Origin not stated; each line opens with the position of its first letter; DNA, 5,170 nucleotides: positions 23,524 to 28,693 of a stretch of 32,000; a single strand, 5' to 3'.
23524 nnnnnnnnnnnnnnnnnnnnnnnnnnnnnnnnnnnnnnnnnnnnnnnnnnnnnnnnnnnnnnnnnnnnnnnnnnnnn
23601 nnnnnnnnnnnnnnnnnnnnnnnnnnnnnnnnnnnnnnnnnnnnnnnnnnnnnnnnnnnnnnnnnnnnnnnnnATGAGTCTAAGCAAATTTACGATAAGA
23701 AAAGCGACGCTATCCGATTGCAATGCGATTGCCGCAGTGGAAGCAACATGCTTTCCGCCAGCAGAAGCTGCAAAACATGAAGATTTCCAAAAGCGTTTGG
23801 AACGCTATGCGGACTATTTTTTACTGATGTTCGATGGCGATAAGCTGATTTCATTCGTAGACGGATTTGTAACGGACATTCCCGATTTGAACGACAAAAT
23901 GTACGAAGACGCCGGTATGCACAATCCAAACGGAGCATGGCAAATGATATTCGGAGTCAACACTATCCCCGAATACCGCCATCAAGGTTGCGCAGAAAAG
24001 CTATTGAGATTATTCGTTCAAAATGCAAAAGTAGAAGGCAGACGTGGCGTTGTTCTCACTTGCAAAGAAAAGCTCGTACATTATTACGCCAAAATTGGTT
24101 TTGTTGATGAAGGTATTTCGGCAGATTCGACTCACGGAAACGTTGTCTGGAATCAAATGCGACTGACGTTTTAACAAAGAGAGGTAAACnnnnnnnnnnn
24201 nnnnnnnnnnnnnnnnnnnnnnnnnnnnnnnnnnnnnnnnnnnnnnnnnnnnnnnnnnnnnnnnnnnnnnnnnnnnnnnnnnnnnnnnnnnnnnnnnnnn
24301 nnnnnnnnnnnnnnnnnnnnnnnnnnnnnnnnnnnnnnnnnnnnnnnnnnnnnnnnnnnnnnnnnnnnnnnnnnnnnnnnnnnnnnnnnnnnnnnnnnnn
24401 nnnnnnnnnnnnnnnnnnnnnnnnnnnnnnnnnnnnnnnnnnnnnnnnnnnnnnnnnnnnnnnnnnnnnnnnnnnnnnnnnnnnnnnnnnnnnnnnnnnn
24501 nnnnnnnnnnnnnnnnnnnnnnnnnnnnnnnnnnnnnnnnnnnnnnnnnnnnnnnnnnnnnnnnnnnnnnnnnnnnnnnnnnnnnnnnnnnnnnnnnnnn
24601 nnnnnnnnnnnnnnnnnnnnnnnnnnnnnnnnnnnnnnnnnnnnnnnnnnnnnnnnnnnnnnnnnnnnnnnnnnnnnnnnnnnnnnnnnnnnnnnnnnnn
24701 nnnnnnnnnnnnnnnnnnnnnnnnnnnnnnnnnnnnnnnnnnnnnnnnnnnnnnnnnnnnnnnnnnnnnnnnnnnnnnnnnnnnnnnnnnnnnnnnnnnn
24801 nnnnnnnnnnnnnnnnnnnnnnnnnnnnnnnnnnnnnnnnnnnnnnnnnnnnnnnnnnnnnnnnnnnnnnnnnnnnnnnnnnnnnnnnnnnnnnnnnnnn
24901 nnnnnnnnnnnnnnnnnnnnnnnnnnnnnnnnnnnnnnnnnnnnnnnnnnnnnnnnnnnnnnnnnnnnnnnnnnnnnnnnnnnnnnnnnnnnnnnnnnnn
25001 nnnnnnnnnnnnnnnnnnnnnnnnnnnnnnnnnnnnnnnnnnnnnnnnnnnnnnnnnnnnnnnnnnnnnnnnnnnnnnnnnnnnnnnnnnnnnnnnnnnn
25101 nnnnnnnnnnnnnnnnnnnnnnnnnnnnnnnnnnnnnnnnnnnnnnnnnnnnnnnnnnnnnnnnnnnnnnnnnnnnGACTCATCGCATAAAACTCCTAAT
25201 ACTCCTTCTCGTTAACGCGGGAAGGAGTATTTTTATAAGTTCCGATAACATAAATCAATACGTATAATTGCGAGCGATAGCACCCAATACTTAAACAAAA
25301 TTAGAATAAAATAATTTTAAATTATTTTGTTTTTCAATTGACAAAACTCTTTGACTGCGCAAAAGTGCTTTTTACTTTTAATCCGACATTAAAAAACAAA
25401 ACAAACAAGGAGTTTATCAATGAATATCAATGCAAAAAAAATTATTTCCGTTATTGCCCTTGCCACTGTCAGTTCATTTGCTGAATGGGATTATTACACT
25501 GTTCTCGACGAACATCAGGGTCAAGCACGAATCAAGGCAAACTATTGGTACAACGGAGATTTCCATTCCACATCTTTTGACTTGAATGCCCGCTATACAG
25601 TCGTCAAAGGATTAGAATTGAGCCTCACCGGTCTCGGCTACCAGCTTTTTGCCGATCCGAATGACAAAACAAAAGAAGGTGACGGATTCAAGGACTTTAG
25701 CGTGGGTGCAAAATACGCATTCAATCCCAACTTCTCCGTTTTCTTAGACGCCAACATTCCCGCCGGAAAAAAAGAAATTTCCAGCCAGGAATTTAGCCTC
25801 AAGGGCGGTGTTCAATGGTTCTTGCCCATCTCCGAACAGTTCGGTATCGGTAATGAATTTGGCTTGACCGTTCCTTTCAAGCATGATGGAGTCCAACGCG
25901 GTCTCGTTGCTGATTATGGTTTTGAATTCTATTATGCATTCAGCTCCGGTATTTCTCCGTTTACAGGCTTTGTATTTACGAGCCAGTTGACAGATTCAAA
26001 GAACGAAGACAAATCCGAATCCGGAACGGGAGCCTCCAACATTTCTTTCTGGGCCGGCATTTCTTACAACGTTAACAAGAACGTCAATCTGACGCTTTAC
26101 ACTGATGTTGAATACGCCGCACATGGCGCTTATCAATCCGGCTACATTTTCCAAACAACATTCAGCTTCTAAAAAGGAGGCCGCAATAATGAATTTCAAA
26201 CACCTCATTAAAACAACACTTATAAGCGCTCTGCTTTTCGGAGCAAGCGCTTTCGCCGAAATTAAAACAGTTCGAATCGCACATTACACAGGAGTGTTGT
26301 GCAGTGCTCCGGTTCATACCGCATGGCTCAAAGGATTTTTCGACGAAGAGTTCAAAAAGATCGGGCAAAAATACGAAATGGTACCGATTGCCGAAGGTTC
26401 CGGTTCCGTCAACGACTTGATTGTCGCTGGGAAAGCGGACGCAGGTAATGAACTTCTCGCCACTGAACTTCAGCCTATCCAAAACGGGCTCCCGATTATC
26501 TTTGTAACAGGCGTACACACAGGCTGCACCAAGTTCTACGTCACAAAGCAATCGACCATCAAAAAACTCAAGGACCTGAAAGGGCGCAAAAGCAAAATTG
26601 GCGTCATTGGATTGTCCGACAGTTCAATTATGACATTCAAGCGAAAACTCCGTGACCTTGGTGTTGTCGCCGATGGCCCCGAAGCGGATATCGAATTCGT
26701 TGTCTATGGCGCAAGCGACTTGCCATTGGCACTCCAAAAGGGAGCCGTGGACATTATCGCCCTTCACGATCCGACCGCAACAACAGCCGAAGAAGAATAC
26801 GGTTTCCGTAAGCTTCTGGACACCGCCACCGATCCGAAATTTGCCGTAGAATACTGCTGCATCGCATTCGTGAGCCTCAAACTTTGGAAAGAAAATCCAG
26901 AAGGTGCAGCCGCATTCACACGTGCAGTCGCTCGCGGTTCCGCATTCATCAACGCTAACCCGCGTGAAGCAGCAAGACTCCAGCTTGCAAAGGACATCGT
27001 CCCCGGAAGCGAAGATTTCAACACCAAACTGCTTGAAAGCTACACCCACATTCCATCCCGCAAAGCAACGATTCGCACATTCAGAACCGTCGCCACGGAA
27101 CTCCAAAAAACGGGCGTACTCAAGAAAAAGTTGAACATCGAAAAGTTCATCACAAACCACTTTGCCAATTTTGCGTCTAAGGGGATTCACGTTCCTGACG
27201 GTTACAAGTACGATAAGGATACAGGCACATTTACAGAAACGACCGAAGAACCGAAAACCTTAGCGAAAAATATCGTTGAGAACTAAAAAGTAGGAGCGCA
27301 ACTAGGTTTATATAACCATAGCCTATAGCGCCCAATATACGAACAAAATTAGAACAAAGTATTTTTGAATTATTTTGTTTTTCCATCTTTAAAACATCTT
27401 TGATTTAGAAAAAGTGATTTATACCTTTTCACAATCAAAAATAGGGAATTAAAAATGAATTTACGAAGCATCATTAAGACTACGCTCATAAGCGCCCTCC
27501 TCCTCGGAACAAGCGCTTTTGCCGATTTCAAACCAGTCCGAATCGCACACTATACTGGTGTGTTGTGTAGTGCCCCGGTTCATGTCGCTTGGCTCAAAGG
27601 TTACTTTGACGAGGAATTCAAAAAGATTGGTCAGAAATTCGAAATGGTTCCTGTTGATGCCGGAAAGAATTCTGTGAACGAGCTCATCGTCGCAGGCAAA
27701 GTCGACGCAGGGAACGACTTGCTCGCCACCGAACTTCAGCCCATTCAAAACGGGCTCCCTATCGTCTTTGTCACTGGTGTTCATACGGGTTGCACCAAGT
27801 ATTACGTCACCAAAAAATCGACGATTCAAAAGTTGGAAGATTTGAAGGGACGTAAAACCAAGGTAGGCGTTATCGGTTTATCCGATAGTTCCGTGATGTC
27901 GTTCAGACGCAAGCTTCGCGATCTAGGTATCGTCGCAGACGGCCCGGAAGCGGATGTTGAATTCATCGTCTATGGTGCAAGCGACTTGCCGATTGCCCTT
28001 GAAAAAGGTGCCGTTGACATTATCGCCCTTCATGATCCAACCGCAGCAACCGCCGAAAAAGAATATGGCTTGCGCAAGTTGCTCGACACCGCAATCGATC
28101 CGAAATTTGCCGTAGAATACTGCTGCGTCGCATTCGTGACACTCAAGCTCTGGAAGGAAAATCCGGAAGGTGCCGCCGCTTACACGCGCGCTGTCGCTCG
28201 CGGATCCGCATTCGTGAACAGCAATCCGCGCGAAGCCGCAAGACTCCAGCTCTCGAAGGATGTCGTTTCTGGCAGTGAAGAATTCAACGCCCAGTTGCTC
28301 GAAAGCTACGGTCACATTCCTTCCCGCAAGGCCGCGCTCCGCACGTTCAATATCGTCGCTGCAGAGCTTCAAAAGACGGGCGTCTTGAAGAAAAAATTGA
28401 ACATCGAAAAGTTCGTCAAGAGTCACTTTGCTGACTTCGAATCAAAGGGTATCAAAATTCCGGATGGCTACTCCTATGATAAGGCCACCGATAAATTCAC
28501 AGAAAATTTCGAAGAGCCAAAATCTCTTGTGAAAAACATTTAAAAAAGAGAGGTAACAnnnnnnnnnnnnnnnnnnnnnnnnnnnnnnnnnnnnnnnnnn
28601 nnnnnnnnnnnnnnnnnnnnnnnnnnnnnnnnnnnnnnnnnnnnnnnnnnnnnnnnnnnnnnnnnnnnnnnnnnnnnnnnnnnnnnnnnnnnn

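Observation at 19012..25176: Nitrogenase-like set 2 (H-alpha-beta) is divergent from a NifX-like, GNAT and CysK-like operon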

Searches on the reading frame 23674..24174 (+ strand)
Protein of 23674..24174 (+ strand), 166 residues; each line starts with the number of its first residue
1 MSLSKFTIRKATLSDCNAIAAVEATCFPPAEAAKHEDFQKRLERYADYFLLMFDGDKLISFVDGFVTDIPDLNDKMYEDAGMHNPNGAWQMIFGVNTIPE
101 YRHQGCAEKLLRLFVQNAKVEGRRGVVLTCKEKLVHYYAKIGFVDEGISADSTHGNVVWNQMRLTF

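Call 29: search_solved_structures(query=window:23674-24174:+, max_evalue=0.01, show_alignments=1)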
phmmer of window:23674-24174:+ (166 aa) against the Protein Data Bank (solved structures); distinct sequences matched with E-value up to 0.01: 11.
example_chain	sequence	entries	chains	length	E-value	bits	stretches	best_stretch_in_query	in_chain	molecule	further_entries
6mfc_B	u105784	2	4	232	8.5e-06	28.7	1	6-120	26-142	GphF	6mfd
2ree_A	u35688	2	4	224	9.1e-06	28.6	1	6-128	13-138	CurA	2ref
7ucl_A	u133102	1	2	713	1.5e-05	27.9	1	6-120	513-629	Polyketide synthase-related protein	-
7uci_A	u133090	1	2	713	1.5e-05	27.9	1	6-120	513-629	Polyketide synthase-related protein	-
6wqb_A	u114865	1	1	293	3.3e-05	26.8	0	4-148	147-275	N-terminal acetyltransferase, GNAT family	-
6wqc_A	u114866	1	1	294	3.4e-05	26.7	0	4-148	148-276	N-terminal acetyltransferase, GNAT family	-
1cjw_A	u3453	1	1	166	0.00026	23.8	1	49-160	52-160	PROTEIN (SEROTONIN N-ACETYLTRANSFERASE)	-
1b6b_A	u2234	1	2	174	0.0003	23.7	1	49-159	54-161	PROTEIN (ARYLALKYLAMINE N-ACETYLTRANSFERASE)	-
1ib1_E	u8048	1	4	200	0.00044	23.1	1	49-159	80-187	SEROTONIN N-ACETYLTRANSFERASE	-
1kuv_A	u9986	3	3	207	0.00048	23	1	49-159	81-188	Serotonin N-acetyltransferase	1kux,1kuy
1l0c_A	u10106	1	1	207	0.0018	21.2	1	49-159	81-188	Serotonin N-acetyltransferase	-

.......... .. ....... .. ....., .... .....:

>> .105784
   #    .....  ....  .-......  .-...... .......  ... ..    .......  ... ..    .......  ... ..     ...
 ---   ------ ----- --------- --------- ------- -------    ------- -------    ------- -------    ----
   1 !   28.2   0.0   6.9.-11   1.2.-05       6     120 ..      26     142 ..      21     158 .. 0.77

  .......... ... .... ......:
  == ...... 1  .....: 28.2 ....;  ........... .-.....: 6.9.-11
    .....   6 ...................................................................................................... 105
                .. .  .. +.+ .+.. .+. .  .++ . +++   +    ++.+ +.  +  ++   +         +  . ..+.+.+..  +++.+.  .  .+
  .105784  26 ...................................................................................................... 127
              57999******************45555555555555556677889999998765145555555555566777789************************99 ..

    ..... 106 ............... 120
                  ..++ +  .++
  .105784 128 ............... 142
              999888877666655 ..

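Call 81: find_homologous_proteins(query=window:23674-24174:+, max_evalue=1e-10)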
Query window:23674-24174:+ (166 aa): 7455 proteins with E <= 1e-10 among 7485 candidates; the best 120 are listed.
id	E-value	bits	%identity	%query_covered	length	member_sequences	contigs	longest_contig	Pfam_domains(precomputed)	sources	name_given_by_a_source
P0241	4.0e-106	370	98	100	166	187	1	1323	PF13673.14,PF13508.14,PF13527.14,PF00583.32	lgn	-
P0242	2.5e-79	283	76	99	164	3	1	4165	PF13673.14,PF13508.14,PF13527.14,PF00583.32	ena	-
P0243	3.5e-73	263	71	99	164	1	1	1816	PF13673.14,PF13508.14,PF13527.14,PF00583.32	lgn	-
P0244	2.5e-72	260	59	96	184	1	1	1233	PF13508.14,PF14542.13,PF13527.14,PF00583.32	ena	-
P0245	1.2e-71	258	75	100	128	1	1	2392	PF13673.14,PF13527.14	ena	-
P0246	8.5e-70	252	68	96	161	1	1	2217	PF13673.14,PF13508.14,PF13527.14,PF00583.32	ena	-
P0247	1.2e-69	251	69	96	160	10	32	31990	PF13673.14,PF13508.14,PF13527.14,PF00583.32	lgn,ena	-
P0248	1.9e-69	250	67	96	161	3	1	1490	PF13673.14,PF13508.14,PF13527.14,PF00583.32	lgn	-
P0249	3.1e-69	250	69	96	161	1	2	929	PF13673.14,PF13508.14,PF13527.14,PF00583.32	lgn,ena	-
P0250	4.1e-69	249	67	96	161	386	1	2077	PF13673.14,PF13508.14,PF13527.14,PF00583.32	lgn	-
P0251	5.5e-69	249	69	96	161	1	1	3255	PF13673.14,PF13508.14,PF13527.14,PF00583.32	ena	-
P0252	6.0e-69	249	67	96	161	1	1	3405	PF13673.14,PF13508.14,PF13527.14,PF00583.32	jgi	-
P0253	7.1e-69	249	67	96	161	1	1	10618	PF13673.14,PF13508.14,PF13527.14,PF00583.32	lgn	-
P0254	1.5e-68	247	69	96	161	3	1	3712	PF13673.14,PF13508.14,PF13527.14,PF00583.32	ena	-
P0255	1.5e-68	247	68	96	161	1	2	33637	PF13673.14,PF13508.14,PF13527.14,PF00583.32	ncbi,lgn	-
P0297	2.1e-67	244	69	96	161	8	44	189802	PF13673.14,PF13508.14,PF13527.14,PF00583.32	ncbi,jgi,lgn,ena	-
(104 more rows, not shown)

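Call 82: find_encoding_contigs(protein=P0297, flank=5000, max_places=3)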
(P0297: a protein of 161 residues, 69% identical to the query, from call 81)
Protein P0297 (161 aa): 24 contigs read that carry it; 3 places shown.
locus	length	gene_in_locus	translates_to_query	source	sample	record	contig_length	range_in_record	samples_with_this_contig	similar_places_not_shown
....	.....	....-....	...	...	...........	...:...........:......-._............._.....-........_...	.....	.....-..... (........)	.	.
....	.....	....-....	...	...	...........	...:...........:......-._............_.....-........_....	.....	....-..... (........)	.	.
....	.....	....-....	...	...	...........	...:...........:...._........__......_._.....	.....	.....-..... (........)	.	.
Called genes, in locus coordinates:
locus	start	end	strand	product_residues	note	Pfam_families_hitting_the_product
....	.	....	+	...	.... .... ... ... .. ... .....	?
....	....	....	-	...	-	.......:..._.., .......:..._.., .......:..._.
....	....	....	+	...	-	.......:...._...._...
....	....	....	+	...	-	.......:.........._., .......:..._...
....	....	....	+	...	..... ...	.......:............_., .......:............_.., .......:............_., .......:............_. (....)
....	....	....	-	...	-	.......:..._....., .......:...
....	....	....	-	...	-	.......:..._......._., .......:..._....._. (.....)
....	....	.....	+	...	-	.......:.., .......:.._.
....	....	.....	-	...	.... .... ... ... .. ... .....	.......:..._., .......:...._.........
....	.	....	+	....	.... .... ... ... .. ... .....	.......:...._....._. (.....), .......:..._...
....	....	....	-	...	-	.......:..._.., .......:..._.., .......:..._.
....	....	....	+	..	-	-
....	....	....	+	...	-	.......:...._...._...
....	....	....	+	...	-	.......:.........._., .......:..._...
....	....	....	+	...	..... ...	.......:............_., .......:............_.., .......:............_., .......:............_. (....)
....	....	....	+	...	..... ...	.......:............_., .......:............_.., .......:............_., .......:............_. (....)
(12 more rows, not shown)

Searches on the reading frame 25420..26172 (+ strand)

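Call 4: search_protein_families(library=pfam, proteins=[window:25420-26172:+], max_evalue=0.01)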
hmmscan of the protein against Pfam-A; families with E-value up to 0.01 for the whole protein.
window:25420-26172:+ (250 aa): 1 family
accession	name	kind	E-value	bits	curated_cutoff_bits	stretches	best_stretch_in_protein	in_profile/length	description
PF00267.27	Porin_1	-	0.0031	17.4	23.7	0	81-120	278-317/337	Gram-negative porin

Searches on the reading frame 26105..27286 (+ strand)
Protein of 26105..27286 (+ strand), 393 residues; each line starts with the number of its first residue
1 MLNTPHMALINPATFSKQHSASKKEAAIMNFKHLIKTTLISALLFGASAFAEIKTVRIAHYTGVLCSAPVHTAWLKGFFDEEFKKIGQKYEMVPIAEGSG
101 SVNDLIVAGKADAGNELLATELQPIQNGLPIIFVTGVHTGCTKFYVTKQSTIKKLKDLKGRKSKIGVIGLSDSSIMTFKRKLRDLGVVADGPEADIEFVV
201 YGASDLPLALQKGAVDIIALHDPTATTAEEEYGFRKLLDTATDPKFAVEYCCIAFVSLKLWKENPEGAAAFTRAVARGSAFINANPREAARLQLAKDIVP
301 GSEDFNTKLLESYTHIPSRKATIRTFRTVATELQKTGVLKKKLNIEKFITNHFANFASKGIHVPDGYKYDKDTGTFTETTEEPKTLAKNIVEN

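Call 4: search_protein_families(library=pfam, proteins=[window:26105-27286:+], max_evalue=0.01)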
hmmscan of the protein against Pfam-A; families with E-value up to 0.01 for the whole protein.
window:26105-27286:+ (393 aa): 3 families
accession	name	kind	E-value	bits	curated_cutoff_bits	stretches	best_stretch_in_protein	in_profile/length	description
PF09084.16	NMT1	-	2.3e-15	57.5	20.5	1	68-289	5-216/216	NMT1/THI5 like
PF13379.11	NMT1_2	-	4.2e-06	27.2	24.7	1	61-292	12-245/252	NMT1-like family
PF16868.10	NMT1_3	-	0.0083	16.2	27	0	134-221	85-167/289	NMT1-like family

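Call 85: search_protein_families(library=ncbifam, proteins=[window:26189-27286:+], max_evalue=1e-20)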
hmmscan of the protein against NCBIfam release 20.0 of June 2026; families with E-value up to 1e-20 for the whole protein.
window:26189-27286:+ (365 aa): 0 families

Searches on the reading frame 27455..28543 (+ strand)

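Call 6: search_protein_families(library=pfam, proteins=[window:27455-28543:+], max_evalue=0.01)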
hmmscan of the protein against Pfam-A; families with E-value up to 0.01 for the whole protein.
window:27455-28543:+ (362 aa): 2 families
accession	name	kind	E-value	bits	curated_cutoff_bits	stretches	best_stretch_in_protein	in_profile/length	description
PF09084.16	NMT1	-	1.7e-14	54.7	20.5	1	40-261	5-216/216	NMT1/THI5 like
PF13379.11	NMT1_2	-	8.4e-08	32.8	24.7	1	35-260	14-243/252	NMT1-like family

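Call 85: search_protein_families(library=ncbifam, proteins=[window:27455-28543:+], max_evalue=1e-20)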
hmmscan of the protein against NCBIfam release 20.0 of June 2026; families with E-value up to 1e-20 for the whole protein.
window:27455-28543:+ (362 aa): 0 families
